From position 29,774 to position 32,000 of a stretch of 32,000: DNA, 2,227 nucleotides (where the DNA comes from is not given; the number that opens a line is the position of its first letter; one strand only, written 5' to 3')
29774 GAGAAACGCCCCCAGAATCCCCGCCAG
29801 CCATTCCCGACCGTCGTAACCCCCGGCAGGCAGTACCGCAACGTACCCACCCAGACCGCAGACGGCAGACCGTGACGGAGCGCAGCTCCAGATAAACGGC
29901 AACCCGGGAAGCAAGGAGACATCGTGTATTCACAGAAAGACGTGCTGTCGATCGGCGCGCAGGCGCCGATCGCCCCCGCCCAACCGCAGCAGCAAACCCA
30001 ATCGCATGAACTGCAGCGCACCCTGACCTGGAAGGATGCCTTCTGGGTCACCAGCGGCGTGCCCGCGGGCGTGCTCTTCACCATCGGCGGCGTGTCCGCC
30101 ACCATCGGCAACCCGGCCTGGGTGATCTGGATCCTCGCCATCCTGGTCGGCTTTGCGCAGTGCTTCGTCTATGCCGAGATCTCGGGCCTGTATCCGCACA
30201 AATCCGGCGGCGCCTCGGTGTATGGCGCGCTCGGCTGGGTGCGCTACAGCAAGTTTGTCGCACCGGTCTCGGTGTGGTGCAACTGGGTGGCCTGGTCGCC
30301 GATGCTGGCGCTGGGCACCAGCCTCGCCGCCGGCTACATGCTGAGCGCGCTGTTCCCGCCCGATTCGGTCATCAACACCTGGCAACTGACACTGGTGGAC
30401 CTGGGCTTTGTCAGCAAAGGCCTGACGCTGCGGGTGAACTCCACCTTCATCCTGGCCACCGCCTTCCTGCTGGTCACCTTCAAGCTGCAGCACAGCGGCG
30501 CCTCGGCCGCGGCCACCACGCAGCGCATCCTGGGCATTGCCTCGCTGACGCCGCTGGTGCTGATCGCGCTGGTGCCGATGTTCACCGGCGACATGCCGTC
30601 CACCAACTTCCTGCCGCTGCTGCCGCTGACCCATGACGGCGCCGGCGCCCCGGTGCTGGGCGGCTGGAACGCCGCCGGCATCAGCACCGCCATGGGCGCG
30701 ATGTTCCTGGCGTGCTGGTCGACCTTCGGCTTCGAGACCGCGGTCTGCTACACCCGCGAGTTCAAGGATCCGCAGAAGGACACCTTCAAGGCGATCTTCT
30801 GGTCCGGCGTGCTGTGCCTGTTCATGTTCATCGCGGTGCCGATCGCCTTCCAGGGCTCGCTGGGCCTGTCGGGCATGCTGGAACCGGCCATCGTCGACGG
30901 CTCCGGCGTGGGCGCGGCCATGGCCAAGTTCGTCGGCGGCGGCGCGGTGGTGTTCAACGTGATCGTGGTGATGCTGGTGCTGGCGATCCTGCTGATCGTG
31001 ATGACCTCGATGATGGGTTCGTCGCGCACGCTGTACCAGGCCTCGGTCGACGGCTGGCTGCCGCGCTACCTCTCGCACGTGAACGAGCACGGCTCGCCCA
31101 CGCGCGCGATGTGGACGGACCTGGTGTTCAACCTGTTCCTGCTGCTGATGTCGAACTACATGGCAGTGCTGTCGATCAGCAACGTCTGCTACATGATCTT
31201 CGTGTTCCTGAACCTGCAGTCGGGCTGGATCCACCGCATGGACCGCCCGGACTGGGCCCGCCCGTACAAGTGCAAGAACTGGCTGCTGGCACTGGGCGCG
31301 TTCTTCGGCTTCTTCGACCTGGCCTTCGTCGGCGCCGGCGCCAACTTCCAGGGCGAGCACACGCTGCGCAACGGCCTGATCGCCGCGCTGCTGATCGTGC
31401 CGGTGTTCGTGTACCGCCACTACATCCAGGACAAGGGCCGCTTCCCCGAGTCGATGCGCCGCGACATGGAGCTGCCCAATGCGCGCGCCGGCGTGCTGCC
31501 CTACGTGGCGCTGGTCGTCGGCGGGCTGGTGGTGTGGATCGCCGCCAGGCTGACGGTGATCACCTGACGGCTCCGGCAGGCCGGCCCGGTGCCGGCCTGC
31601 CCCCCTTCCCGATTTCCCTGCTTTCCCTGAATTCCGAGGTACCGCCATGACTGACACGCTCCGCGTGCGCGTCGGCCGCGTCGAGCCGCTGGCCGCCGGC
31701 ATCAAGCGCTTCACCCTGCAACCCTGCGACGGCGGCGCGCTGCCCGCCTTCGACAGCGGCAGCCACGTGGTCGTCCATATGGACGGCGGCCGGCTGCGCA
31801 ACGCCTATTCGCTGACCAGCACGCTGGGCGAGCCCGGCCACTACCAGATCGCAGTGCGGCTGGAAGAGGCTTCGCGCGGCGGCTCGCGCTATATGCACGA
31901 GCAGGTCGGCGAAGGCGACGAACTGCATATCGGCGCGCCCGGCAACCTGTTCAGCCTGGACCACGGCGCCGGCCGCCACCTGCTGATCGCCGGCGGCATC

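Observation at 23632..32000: Hybrid quaternary-amine island: choline oxidation genes (BetA + GbsA-type BADH) wired to a split CntA/CntB-type C-N-cleaving Rieske monooxygenase, with its own porin and an APC (not BCCT) permease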

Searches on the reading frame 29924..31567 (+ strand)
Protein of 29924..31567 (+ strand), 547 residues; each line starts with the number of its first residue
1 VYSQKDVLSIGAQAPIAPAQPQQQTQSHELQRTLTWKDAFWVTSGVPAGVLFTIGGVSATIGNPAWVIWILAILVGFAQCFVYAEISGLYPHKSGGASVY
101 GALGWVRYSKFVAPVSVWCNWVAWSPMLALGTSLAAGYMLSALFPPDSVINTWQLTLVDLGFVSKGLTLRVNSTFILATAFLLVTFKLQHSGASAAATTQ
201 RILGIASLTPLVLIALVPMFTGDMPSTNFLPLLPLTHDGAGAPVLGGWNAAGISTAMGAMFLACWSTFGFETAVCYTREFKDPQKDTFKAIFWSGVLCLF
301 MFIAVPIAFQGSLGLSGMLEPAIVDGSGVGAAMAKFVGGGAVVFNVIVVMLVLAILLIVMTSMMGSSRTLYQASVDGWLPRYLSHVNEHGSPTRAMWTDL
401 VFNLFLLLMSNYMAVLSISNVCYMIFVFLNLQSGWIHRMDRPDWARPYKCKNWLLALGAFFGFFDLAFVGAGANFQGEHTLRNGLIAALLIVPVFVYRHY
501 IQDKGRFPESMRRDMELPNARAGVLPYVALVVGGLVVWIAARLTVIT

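Call 9: search_protein_families(library=pfam, proteins=[window:29924-31567:+])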
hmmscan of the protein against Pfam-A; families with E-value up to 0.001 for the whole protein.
window:29924-31567:+ (547 aa): 2 families
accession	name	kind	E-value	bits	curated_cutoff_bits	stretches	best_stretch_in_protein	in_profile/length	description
PF13520.12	AA_permease_2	-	2.2e-84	284.3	27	1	34-490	1-422/427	Amino acid permease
PF00324.27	AA_permease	-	2.6e-11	43.3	24.6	1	46-426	11-363/470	Amino acid permease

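Call 10: search_protein_families(library=ncbifam, proteins=[window:29924-31567:+])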
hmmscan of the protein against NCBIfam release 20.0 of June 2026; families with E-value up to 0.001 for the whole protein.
window:29924-31567:+ (547 aa): 10 families
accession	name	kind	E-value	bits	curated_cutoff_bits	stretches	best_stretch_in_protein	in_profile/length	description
NF053774.1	TmaoPremMsil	equivalog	2.7e-237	788.5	690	1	30-543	1-517/520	trimethylamine N-oxide permease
TIGR00909.1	2A0306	subfamily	4.7e-18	65.3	556.8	1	44-451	17-387/429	amino acid transporter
TIGR00911.1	2A0308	subfamily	8.6e-13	47.6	701.8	1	48-507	64-482/505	L-type amino acid transporter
TIGR00908.1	2A0305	equivalog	1.3e-12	47.4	381.75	1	176-474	123-406/442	ethanolamine permease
TIGR00905.1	2A0302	subfamily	1e-10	41.1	409.05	1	47-502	24-439/473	basic amino acid/polyamine antiporter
NF053662.1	Glu_GABA_anti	equivalog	2.4e-10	40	640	1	268-454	201-392/468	glutamate/gamma-aminobutyrate antiporter GadC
NF053761.1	BrChAATpBcaP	equivalog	2.5e-10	40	690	1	23-451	13-409/460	branched-chain amino acid transporter BcaP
NF040513.1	antiport_TyrP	equivalog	8.3e-08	31.3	630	1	268-456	209-408/465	tyrosine-tyramine antiporter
TIGR03813.2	Gln_GABA_anti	equivalog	4.3e-07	29.3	650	1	268-453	209-401/479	glutamine/gamma-aminobutyrate antiporter GadC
TIGR00913.1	2A0310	subfamily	0.00037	19.3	578.7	0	256-408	200-355/480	amino acid permease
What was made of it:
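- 29924..31567 (+): APC-superfamily permease of the TmoP family; probable importer of choline, glycine betaine or a similar trimethylammonium compound. NF053774 scores 788.5 against a cut-off of 690 (call 10).
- Checked: 29924-31567: APC permease (calls 9, 10).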

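Call 51: find_homologous_proteins(query=window:30011-31567:+, max_evalue=1e-40)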
Query window:30011-31567:+ (518 aa): 5834 proteins with E <= 1e-40 among 8000 candidates; the best 120 are listed.
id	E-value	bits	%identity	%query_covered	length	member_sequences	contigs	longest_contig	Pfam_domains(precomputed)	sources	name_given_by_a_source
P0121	0.0e+0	1155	99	100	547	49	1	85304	PF13520.13,PF00324.28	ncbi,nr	ncbi:amino acid permease [Cupriavidus sp. SK-4]|nr:amino acid permease [Cupriavidus sp. SK-4]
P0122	0.0e+0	1146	98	100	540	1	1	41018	PF13520.13,PF00324.28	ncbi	ncbi:MAG: APC family permease [Cupriavidus necator]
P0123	0.0e+0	1146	98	100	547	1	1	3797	PF13520.13,PF00324.28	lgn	-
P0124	0.0e+0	1145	98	100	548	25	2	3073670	PF13520.13,PF00324.28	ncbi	ncbi:APC family permease [Cupriavidus necator]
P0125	0.0e+0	1143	98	100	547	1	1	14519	PF13520.13,PF00324.28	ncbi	-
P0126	0.0e+0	1133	97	100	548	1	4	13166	PF13520.13,PF00324.28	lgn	-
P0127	0.0e+0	1126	96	100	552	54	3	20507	PF13520.13,PF00324.28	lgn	-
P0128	0.0e+0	1123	96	100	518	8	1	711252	PF13520.13,PF00324.28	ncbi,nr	ncbi:APC family permease [Cupriavidus sp. WGlv3]|nr:APC family permease [Cupriavidus sp. WGlv3]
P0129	0.0e+0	1123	96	100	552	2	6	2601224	PF13520.13,PF00324.28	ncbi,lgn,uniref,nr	ncbi:APC family permease [Cupriavidus taiwanensis]|uniref:Putative amino acid permease n=1 Tax=Cupri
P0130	0.0e+0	1123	96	100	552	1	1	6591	PF13520.13,PF00324.28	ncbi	-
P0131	0.0e+0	1104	98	97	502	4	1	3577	PF13520.13,PF00324.28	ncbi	ncbi:amino acid transporter [compost metagenome]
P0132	0.0e+0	1081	92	100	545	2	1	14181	PF13520.13,PF00324.28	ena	-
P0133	0.0e+0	1080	92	100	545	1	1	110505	PF13520.13,PF00324.28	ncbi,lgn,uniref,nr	ncbi:APC family permease [Cupriavidus pinatubonensis]|uniref:Amino acid/polyamine/organocation trans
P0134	0.0e+0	1080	92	100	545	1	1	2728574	PF13520.13,PF00324.28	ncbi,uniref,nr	ncbi:APC family permease [Cupriavidus pinatubonensis]|uniref:APC family permease n=1 Tax=Cupriavidus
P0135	0.0e+0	1045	88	100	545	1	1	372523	PF13520.13,PF00324.28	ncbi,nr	ncbi:APC family permease [Neisseriaceae bacterium JH1-16]|nr:APC family permease [Neisseriaceae bact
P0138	0.0e+0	1010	85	100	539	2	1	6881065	PF13520.13,PF00324.28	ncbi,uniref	ncbi:APC family permease [Massilia sp. METH4]|uniref:APC family permease n=1 Tax=Massilia sp. METH4 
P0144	5.1e-290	981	82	100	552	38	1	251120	PF13520.13,PF00324.28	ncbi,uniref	ncbi:APC family permease [Paraburkholderia bannensis]|uniref:APC family permease n=1 Tax=Paraburkhol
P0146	6.4e-288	974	81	100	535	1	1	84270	PF13520.13,PF00324.28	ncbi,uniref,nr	ncbi:APC family permease [Azohydromonas caseinilytica]|uniref:APC family permease n=1 Tax=Azohydromo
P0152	1.3e-262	890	76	100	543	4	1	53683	PF13520.13,PF00324.28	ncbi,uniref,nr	ncbi:APC family permease [Paludibacterium sp.]|uniref:APC family permease n=2 Tax=Paludibacterium sp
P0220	5.9e-237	806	73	94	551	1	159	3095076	PF13520.13,PF00324.28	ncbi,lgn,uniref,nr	ncbi:APC family permease [Burkholderia thailandensis]|uniref:Amino acid permease family protein n=2 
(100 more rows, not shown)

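Call 52: find_encoding_contigs(protein=P0220, flank=8000, max_places=1)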
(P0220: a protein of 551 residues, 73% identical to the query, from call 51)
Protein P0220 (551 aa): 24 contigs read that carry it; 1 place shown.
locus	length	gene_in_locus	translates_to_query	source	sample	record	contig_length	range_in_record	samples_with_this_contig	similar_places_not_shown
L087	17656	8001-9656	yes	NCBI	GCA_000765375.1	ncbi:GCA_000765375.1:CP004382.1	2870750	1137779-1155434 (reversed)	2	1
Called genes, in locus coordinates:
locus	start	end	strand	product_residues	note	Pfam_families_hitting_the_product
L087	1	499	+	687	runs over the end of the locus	PF00724:Oxidored_FMN, PF00890:FAD_binding_2 (weak), PF03486:HI0933_like (weak), PF07992:Pyr_redox_2, PF12831:FAD_oxidored (weak), PF13450:NAD_binding_8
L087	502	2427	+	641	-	PF11982:DUF3483, PF13534:Fer4_17 (faint), PF12797:Fer4_2 (faint), PF13183:Fer4_8, PF13187:Fer4_9 (weak), PF13237:Fer4_10, PF02754:CCG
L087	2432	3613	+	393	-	PF01012:ETF, PF00766:ETF_alpha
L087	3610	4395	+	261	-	PF01012:ETF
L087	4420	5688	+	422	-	PF00355:Rieske, PF00848:Ring_hydroxyl_A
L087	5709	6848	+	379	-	PF00970:FAD_binding_6, PF00175:NAD_binding_1, PF00111:Fer2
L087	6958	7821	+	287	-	PF04069:OpuAC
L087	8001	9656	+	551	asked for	PF13520:AA_permease_2, PF00324:AA_permease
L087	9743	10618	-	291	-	PF00551:Formyl_trans_N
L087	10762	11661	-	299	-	PF00126:HTH_1, PF03466:LysR_substrate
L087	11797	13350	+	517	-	PF00884:Sulfatase, PF01663:Phosphodiest, PF16347:SGSH_C, PF12411:Choline_sulf_C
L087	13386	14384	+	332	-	PF04069:OpuAC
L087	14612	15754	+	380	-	PF13609:Porin_4, PF00267:Porin_1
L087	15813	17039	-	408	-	PF04389:Peptidase_M28, PF01546:Peptidase_M20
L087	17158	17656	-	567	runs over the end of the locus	PF07504:FTP, PF02128:Peptidase_M36 (weak)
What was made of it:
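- Closest known: Canonical aerobic choline/glycine betaine catabolism. Same: The same permease family is present in the B. thailandensis cluster (call 52).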

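Call 53: find_encoding_contigs(protein=P0129, flank=10000, max_places=1)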
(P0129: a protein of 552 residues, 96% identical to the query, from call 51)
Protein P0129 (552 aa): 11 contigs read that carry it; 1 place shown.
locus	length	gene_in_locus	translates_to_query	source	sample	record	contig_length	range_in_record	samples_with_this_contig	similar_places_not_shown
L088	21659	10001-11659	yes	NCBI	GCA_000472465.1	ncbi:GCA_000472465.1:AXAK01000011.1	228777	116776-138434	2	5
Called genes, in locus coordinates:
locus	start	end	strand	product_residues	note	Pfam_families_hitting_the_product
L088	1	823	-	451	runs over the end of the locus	PF01425:Amidase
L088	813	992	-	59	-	-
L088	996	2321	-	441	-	PF07690:MFS_1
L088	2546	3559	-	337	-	PF01381:HTH_3 (weak), PF08448:PAS_4 (faint), PF08447:PAS_3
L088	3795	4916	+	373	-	PF00355:Rieske, PF00848:Ring_hydroxyl_A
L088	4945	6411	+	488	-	PF00171:Aldedh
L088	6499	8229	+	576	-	PF00732:GMC_oxred_N, PF00890:FAD_binding_2 (faint), PF01266:DAO (faint), PF05199:GMC_oxred_C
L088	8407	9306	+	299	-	PF09694:Gcw_chp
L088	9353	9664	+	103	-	PF26604:CBU_0592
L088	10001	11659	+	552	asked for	PF00324:AA_permease, PF13520:AA_permease_2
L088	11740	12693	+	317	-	PF22290:DmmA-like_N, PF00175:NAD_binding_1 (faint), PF00111:Fer2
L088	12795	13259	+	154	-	PF10604:Polyketide_cyc2 (weak), PF08327:AHSA1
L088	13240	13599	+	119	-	PF01022:HTH_5 (weak), PF12802:MarR_2 (weak), PF12840:HTH_20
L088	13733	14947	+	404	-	PF25917:BSH_RND (faint), PF25973:BSH_CzcB (weak), PF25876:HH_MFP_RND, PF25954:Beta-barrel_RND_2, PF25989:YknX_C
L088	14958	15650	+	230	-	PF00005:ABC_tran, PF02463:SMC_N (faint), PF13304:AAA_21 (faint)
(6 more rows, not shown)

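Call 54: find_encoding_contigs(protein=P0144, flank=10000, max_places=1)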
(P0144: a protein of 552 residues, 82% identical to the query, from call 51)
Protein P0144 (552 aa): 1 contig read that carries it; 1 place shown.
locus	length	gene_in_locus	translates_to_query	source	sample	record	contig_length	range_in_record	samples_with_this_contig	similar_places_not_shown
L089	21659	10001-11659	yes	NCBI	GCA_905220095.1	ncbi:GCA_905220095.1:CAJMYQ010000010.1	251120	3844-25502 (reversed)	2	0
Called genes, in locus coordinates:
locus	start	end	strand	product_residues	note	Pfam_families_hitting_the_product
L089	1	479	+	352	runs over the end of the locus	PF05853:BKACE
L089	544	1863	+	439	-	PF07690:MFS_1, PF03137:OATP (weak)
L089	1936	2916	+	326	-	PF08240:ADH_N, PF00107:ADH_zinc_N, PF13602:ADH_zinc_N_2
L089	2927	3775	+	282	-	PF02668:TauD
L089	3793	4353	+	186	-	PF06821:Ser_hydrolase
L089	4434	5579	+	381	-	PF13609:Porin_4, PF00267:Porin_1 (weak)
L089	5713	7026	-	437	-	PF00890:FAD_binding_2 (faint), PF01266:DAO, PF01494:FAD_binding_3 (faint), PF12831:FAD_oxidored (weak)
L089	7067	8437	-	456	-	PF00120:Gln-synt_C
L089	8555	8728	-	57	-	-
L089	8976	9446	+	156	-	PF13404:HTH_AsnC-type, PF13412:HTH_24, PF01037:AsnC_trans_reg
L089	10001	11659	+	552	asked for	PF00324:AA_permease, PF13520:AA_permease_2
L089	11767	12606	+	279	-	PF01522:Polysacc_deac_1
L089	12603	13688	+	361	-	PF03417:AAT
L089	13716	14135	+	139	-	PF00903:Glyoxalase, PF13669:Glyoxalase_4 (weak)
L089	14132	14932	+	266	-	PF00106:adh_short, PF08659:KR, PF13561:adh_short_C2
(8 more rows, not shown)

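Call 65: find_encoding_contigs(protein=P0138, flank=10000, max_places=1)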
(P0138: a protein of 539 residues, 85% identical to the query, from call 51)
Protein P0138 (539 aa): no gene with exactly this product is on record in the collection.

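Call 66: find_encoding_contigs(protein=P0146, flank=10000, max_places=1)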
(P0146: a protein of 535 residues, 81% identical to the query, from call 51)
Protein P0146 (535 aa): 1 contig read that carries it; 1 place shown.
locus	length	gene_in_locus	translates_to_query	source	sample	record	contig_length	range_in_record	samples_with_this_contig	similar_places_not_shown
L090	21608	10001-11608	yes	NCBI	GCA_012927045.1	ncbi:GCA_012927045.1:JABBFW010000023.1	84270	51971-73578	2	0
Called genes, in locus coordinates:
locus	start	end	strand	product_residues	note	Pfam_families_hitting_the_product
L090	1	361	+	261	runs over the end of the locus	PF01145:Band_7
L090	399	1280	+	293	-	PF00135:COesterase, PF20434:BD-FAE, PF07859:Abhydrolase_3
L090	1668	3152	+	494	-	PF02133:Transp_cyt_pur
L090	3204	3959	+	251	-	PF01177:Asp_Glu_race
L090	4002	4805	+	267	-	PF00392:GntR, PF07729:FCD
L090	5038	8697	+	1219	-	PF00989:PAS, PF08447:PAS_3, PF08448:PAS_4, PF01590:GAF, PF13185:GAF_2, PF08448:PAS_4, PF00989:PAS, PF08448:PAS_4, +10 more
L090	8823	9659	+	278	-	PF03301:Trp_dioxygenase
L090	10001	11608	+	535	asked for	PF00324:AA_permease, PF13520:AA_permease_2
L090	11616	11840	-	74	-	PF11390:FdsD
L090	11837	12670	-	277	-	PF02634:FdhD-NarQ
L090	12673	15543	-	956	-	PF13510:Fer2_4, PF10588:NADH-G_4Fe-4S_3, PF12838:Fer4_7, PF13237:Fer4_10 (weak), PF14697:Fer4_21 (weak), PF04879:Molybdop_Fe4S4, PF00384:Molybdopterin, PF01568:Molydop_binding, +3 more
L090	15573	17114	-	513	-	PF01512:Complex1_51K, PF10589:NADH_4Fe-4S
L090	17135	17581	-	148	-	PF01257:2Fe-2S_thioredx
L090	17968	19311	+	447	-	PF07690:MFS_1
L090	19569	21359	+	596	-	PF02776:TPP_enzyme_N, PF00205:TPP_enzyme_M, PF02775:TPP_enzyme_C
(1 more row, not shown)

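Call 67: find_encoding_contigs(protein=P0152, flank=10000, max_places=1)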
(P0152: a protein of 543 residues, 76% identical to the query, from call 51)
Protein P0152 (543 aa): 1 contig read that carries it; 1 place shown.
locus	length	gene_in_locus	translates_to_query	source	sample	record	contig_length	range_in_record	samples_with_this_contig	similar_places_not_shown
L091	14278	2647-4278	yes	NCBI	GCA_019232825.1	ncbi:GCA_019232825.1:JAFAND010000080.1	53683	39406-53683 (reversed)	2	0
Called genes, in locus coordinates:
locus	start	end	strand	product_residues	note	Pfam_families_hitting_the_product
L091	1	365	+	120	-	PF09983:JetD_C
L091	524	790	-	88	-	PF26604:CBU_0592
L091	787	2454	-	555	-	PF00732:GMC_oxred_N, PF00890:FAD_binding_2 (faint), PF05199:GMC_oxred_C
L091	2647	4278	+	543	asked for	PF13520:AA_permease_2, PF00324:AA_permease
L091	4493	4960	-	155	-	-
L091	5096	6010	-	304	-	PF00126:HTH_1, PF03466:LysR_substrate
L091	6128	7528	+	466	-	PF00083:Sugar_tr (weak), PF07690:MFS_1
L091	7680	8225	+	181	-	-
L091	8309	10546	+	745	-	PF00933:Glyco_hydro_3, PF01915:Glyco_hydro_3_C, PF14310:Fn3-like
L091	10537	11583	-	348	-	PF12625:Arabinose_bd, PF12833:HTH_18, PF00165:HTH_AraC (weak)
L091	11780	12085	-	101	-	-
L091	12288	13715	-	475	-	PF00015:MCPsignal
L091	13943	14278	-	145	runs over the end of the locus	PF13317:DUF4088 (weak)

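Call 71: search_protein_families(library=ncbifam, proteins=[L091:787-2454:-], max_evalue=1e-60)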
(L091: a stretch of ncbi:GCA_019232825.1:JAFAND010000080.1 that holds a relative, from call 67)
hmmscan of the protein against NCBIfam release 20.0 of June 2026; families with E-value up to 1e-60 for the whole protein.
L091:787-2454:- (555 aa): 3 families
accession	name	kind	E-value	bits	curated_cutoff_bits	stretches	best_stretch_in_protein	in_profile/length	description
NF002550.0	PRK02106.1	subfamily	6.9e-272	903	605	1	4-553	3-551/563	choline dehydrogenase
TIGR01810.1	betA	equivalog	1.1e-251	836.2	732.1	1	8-541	1-532/532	choline dehydrogenase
TIGR03970.1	mycofact_MftG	equivalog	2.3e-100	336.8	387.45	1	8-316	2-306/487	mycofactocin dehydrogenase MftG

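Call 74: search_protein_families(library=ncbifam, proteins=[P0220, P0152, P0144, P0146], max_evalue=1e-100)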
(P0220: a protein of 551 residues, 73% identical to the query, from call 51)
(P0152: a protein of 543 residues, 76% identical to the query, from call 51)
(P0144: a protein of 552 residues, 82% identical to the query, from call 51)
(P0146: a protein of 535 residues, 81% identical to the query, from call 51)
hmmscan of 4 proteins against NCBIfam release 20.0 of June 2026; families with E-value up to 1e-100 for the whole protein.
P0220 (551 aa): 1 family
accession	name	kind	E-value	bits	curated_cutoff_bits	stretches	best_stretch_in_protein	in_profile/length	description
NF053774.1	TmaoPremMsil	equivalog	1.1e-227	756.9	690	1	27-549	1-519/520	trimethylamine N-oxide permease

P0152 (543 aa): 1 family
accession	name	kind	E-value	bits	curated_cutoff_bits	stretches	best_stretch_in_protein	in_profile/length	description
NF053774.1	TmaoPremMsil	equivalog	4.9e-227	754.7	690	1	25-538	1-517/520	trimethylamine N-oxide permease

P0144 (552 aa): 1 family
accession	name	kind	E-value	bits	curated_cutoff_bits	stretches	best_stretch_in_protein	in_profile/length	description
NF053774.1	TmaoPremMsil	equivalog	2.9e-236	785.1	690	1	35-548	1-517/520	trimethylamine N-oxide permease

P0146 (535 aa): 1 family
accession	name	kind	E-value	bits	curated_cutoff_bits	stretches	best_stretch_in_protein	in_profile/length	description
NF053774.1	TmaoPremMsil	equivalog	6.5e-238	790.6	690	1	18-532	1-518/520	trimethylamine N-oxide permease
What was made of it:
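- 29924..31567 (+): All of these pass the same TmoP cut-off (call 74).
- Closest known: TmoP TMAO permease of Methylocella silvestris. Different: Family members that pass the same cut-off sit in betaine/choline clusters (calls 52, 67, 74).
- Tried and rejected: I set it aside because TmoP-family members occur in choline/betaine clusters (calls 52, 67, 74) and because TMAO offers no role for BetA or BADH.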

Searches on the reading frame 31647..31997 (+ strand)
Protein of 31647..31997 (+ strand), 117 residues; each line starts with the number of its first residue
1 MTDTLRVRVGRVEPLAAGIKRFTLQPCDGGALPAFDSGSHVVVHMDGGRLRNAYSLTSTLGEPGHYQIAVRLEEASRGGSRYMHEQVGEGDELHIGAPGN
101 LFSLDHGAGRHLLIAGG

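Call 9: search_protein_families(library=pfam, proteins=[window:31647-31997:+])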
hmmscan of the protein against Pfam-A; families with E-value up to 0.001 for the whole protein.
window:31647-31997:+ (117 aa): 0 families

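Call 10: search_protein_families(library=ncbifam, proteins=[window:31647-31997:+])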
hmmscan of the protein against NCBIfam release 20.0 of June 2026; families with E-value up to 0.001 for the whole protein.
window:31647-31997:+ (117 aa): 6 families
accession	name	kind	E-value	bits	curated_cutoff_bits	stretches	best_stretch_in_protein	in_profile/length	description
NF009805.0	PRK13289.1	equivalog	7.1e-14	51.5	432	1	7-117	157-270/399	NO-inducible flavohemoprotein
NF045803.1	MethMoxFADbindMmoC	equivalog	6.5e-06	25.1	500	1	13-117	115-222/343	aromatic/alkene monooxygenase hydroxylase FAD-binding subunit MmoC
NF007964.0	PRK10684.1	equivalog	5e-05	22.4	383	1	49-117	52-120/333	NADH oxidoreductase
NF040810.1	BenC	equivalog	0.0001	21.6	430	1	5-117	105-214/333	benzoate 1,2-dioxygenase electron transfer component BenC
TIGR02160.1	PA_CoA_Oxy5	hypoth_equivalog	0.00011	21.1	420.8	1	35-117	33-118/352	1,2-phenylacetyl-CoA epoxidase subunit PaaE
NF058606.1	GlBtMonoRdsGbcB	equivalog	0.00015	20.8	500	1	35-117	43-127/362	glycine betaine monooxygenase reductase subunit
